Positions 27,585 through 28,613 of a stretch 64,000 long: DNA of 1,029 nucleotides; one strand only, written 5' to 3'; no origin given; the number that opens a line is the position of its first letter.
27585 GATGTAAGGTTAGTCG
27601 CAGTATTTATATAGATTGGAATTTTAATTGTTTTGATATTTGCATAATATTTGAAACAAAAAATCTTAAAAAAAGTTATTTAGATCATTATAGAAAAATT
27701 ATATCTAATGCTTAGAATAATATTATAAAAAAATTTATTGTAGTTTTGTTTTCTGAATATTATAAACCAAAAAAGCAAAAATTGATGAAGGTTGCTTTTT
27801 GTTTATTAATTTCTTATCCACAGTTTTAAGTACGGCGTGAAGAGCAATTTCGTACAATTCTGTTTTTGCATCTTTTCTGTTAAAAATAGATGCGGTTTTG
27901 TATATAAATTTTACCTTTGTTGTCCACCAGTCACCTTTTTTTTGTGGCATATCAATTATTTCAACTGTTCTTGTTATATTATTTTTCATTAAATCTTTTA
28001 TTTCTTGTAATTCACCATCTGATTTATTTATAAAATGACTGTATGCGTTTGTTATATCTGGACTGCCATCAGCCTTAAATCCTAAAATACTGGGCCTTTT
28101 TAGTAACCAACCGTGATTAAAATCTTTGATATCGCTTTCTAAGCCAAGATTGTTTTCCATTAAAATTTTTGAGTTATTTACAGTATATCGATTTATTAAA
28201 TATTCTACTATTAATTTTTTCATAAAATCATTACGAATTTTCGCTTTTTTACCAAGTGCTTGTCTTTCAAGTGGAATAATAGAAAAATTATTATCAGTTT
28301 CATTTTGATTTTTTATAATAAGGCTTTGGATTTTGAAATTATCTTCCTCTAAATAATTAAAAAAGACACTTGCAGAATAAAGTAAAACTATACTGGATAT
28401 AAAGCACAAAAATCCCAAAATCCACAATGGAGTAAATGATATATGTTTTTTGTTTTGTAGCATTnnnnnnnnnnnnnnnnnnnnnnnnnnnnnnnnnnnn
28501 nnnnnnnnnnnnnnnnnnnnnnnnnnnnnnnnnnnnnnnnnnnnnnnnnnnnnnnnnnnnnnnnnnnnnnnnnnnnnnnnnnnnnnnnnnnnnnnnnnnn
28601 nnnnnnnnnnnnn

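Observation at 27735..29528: Second operon: small lipoprotein plus two paralogous bitopic proteins with VirB8-like helix motif (possible extra VirB7/VirB8 set)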

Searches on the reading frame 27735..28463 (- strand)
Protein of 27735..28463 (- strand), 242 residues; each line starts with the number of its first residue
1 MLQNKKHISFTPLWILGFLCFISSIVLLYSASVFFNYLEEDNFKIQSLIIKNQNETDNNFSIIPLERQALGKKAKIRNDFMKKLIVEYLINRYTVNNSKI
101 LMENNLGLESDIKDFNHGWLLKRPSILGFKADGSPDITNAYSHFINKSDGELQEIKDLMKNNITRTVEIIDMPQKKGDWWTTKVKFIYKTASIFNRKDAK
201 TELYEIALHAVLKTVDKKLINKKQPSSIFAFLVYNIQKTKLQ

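Call 3: search_protein_families(library=pfam, proteins=[window:27735-28463:-], max_evalue=10)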
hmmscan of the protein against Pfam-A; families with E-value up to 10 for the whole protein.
window:27735-28463:- (242 aa): 3 families
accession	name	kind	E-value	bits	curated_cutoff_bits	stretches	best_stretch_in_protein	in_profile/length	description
PF19589.4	DUF6095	-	0.048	14.3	23.8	1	2-30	33-61/73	Family of unknown function (DUF6095)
PF10828.13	DUF2570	-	0.085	13.3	26.6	1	25-83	15-73/108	Protein of unknown function (DUF2570)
PF25094.1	R3H_PUS7L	-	0.13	12.9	27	1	125-162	24-61/73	PUS7L R3H domain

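Call 4: search_protein_families(library=ncbifam, proteins=[window:27735-28463:-], max_evalue=10)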
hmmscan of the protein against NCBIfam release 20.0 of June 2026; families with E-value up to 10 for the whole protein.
window:27735-28463:- (242 aa): 0 families

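Call 13: find_homologous_proteins(query=window:27735-28463:-)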
Query window:27735-28463:- (242 aa): 2 proteins with E <= 0.001 among 289 candidates.
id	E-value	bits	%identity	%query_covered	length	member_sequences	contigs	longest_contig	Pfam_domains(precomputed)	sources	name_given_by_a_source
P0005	3.2e-154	529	100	100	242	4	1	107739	-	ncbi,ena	-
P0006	3.7e-46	176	43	98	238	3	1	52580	-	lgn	-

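Call 14: find_encoding_contigs(protein=P0006, flank=10000)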
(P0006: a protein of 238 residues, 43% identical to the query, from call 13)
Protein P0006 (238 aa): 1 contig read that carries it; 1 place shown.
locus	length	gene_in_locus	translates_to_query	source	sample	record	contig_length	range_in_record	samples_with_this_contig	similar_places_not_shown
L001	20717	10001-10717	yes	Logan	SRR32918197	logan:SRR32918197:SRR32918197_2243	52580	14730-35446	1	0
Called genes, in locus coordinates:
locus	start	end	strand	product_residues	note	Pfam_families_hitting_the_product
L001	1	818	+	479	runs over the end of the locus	-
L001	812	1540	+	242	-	PF18912:DZR_2, PF00156:Pribosyltran, PF14681:UPRTase (weak)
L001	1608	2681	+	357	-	PF02163:Peptidase_M50, PF00595:PDZ (weak), PF13180:PDZ_2, PF17820:PDZ_6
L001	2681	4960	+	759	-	PF07244:POTRA, PF01103:Omp85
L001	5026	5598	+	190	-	PF03938:OmpH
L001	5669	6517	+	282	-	-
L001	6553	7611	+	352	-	PF04613:LpxD, PF25084:LbH_EIF2B, PF25087:GMPPB_C, PF00132:Hexapep, PF14602:Hexapep_2, PF00132:Hexapep (weak)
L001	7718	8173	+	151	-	PF22817:ApeP-like, PF07977:FabA, PF22818:ApeI-like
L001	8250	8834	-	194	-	PF09335:VTT_dom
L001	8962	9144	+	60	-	-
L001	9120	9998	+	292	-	-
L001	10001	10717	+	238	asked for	-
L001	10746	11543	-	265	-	PF13444:Acetyltransf_5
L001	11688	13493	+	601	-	PF08439:Peptidase_M3_N, PF01432:Peptidase_M3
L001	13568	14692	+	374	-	PF03739:LptF_LptG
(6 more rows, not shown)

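Call 22: search_solved_structures(query=A2, max_evalue=10)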
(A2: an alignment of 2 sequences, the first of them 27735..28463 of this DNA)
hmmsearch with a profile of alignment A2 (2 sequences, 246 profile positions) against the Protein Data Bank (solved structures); distinct sequences matched with E-value up to 10: 1.
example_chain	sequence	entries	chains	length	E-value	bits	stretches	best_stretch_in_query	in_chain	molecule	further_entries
7ue2_A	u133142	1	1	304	0.43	13.1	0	142-181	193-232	RPB_PLP3_R6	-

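Call 59: predict_structure(alignment_id=A8)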
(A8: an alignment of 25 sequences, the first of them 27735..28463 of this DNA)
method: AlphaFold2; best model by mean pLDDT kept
length: 242 residues; sequences in the alignment: 25
mean_pLDDT: 75.7   pTM: 0.60
mean pLDDT of the five models: 75.7, 75.1, 73.6, 72.5, 70.9
residues with pLDDT >= 90: 90; 70-90: 56; 50-70: 68; < 50: 28
segments of 3 or more residues with pLDDT < 50: 1-3, 46-49, 113-129, 223-226
pLDDT, mean of each block of 10 residues (from residue 1): 56 91 98 86 51 61 59 84 91 92 76 44 43 58 61 90 96 94 97 92 93 68 53 81 88
secondary structure, 60 per line:
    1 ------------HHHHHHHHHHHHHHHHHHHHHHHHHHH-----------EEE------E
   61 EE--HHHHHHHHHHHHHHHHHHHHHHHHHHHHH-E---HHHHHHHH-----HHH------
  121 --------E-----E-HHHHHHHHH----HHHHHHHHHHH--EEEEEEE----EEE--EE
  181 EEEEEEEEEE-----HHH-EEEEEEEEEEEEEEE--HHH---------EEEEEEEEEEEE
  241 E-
elements in order: H13-39 E51-53 E60-62 H65-93 H99-106 H137-145 H150-160 E163-169 E174-176 E179-190 E200-214 E229-241

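Call 61: fold_search(model_id=the predicted structure, library=pdb)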
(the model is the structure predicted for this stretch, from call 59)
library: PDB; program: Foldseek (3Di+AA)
matches with E <= 10: 677; with E <= 0.001: 4
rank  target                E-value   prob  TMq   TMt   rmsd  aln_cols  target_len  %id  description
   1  4kz1                  1.7e-04  1.00  0.41  0.68   5.0       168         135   15  Crystal structure of the soluble domain of VirB8 from Bartonella grahamii (released 2014-03-12)
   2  4o3v_A                3.4e-04  1.00  0.38  0.62   5.7       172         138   10  Crystal structure of a VirB8-like protein of type IV secretion system from Rickettsia typhi (released 2014-03-05)
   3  4lso                  9.1e-04  1.00  0.41  0.65   4.9       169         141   13  Crystal structure of the soluble domain of a Type IV secretion system protein VirB8 from Bartonella quintana Toulouse (released 2014-03-05)
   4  5cnl_A                9.7e-04  1.00  0.38  0.62   4.9       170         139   16  Crystal structure of an IcmL-like type IV secretion system protein (lpg0120) from Legionella pneumophila subsp. pneumo (released 2015-08-05)
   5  4o3v_B                1.0e-03  1.00  0.39  0.62   5.7       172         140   11  Crystal structure of a VirB8-like protein of type IV secretion system from Rickettsia typhi (released 2014-03-05)
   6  8rtd_Y                1.0e-03  1.00  0.35  0.44  17.1       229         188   10  Stalk-Arches-IMC structure from the fully-assembled R388 type IV secretion system determined by cryo-EM. (released 2024-06-19)
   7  7o41_D                1.1e-03  1.00  0.38  0.47  13.4       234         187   12  Hexameric composite model of the Inner Membrane Complex (IMC) with the Arches from the fully-assembled R388 type IV se (released 2022-06-22)
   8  4mei                  1.2e-03  1.00  0.41  0.68   5.1       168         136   12  Crystal structure of a VirB8 Type IV secretion system machinery soluble domain from Bartonella tribocorum (released 2014-03-05)
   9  5jbs_D                1.2e-03  1.00  0.42  0.69   4.5       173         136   13  Conformational changes during monomer-to-dimer transition of Brucella suis VirB8 (released 2017-03-01)
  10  2cc3_A                1.2e-03  1.00  0.33  0.52  10.3       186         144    9  Structure of Agrobacterium tumefaciens VirB8 protein (released 2006-01-30)
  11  7o41_F                1.3e-03  1.00  0.38  0.50  18.4       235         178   11  Hexameric composite model of the Inner Membrane Complex (IMC) with the Arches from the fully-assembled R388 type IV se (released 2022-06-22)
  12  5cnl_B                1.5e-03  1.00  0.37  0.59   5.3       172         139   14  Crystal structure of an IcmL-like type IV secretion system protein (lpg0120) from Legionella pneumophila subsp. pneumo (released 2015-08-05)
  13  7o41_E                1.7e-03  1.00  0.39  0.48  22.6       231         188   12  Hexameric composite model of the Inner Membrane Complex (IMC) with the Arches from the fully-assembled R388 type IV se (released 2022-06-22)
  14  5jbs_A                1.8e-03  1.00  0.40  0.65   5.4       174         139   14  Conformational changes during monomer-to-dimer transition of Brucella suis VirB8 (released 2017-03-01)
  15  2bhm_D                2.2e-03  1.00  0.40  0.67   4.8       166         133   13  Crystal structure of VirB8 from Brucella suis (released 2005-03-16)
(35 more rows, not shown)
